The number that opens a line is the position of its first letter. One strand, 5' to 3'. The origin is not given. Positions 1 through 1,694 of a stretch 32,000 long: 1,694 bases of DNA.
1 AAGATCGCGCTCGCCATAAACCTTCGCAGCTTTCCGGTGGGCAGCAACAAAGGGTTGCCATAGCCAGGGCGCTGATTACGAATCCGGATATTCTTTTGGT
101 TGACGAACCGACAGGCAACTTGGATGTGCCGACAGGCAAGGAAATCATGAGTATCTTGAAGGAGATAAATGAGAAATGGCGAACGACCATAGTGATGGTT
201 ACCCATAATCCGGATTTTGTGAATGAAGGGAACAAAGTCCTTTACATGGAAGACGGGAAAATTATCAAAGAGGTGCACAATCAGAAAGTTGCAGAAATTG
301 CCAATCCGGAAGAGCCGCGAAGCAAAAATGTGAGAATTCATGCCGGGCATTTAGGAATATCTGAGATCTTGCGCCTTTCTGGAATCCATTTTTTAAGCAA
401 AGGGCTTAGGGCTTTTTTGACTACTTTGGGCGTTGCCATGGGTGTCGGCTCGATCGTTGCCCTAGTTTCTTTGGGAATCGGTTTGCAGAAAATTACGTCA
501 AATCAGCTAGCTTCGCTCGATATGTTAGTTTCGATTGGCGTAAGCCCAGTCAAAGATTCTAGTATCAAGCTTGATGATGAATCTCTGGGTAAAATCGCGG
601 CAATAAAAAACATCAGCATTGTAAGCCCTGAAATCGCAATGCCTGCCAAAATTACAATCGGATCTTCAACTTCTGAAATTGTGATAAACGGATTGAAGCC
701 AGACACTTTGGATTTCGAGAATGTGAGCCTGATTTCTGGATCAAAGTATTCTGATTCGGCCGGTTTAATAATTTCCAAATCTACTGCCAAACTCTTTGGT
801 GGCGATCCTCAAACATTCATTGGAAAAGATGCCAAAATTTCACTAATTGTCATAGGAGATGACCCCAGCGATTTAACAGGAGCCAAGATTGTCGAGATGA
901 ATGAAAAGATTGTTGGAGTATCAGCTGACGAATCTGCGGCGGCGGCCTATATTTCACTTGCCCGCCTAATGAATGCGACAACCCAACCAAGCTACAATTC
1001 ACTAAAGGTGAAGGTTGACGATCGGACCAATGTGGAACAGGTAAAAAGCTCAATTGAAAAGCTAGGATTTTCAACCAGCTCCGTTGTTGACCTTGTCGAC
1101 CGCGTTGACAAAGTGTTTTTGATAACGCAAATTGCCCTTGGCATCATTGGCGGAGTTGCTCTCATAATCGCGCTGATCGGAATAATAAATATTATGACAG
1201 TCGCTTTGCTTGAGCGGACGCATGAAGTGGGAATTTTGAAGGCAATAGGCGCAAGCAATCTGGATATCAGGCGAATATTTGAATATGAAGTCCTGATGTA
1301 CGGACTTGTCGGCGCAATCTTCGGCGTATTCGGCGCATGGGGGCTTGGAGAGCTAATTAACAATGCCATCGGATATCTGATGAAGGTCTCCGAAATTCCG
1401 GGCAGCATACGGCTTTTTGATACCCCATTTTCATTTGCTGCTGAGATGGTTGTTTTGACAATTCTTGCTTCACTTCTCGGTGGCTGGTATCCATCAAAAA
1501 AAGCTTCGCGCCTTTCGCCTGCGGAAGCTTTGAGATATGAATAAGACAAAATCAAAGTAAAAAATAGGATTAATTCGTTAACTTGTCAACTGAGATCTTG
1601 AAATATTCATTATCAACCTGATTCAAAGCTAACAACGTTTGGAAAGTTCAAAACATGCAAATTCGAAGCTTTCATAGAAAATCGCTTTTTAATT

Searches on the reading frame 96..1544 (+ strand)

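Call 81: search_protein_families(library=pfam, proteins=[window:96-1544:+], max_evalue=0.001)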
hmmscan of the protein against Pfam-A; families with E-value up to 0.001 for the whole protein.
window:96-1544:+ (482 aa): 2 families
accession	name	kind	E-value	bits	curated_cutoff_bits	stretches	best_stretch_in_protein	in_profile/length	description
PF12704.14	MacB_PCD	-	6.1e-19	69.6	27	1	107-322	2-206/207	MacB-like periplasmic core domain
PF02687.27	FtsX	-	1e-18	67.9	25.5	1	350-475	2-120/120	FtsX-like permease C-terminal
